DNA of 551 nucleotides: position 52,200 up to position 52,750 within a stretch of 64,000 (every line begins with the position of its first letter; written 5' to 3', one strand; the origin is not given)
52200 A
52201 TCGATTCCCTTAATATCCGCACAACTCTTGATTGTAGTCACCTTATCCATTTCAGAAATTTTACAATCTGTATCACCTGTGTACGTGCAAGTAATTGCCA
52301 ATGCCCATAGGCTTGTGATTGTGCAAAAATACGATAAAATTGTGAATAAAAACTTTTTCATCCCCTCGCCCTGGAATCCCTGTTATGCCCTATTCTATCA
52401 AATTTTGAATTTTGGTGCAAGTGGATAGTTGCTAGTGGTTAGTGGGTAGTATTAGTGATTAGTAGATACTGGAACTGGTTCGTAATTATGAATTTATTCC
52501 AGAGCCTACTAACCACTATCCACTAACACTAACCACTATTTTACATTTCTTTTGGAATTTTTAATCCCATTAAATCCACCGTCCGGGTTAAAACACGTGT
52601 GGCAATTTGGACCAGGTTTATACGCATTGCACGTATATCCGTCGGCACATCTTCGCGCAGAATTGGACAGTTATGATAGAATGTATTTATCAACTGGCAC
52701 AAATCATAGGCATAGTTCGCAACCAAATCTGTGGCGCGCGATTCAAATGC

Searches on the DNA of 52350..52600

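Call 65: search_rna_families(source=window, start=52350, end=52600, threshold=evalue, max_evalue=1)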
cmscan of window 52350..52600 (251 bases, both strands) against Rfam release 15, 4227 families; matches with E-value up to 1: 1.
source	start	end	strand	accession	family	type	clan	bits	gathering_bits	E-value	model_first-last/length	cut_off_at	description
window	52447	52579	-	RF02316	TtnuHACA9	Gene; snRNA; snoRNA; HACA-box;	-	21.9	100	0.19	1-135/135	no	Tetrahymena snoRNA TtnuHACA9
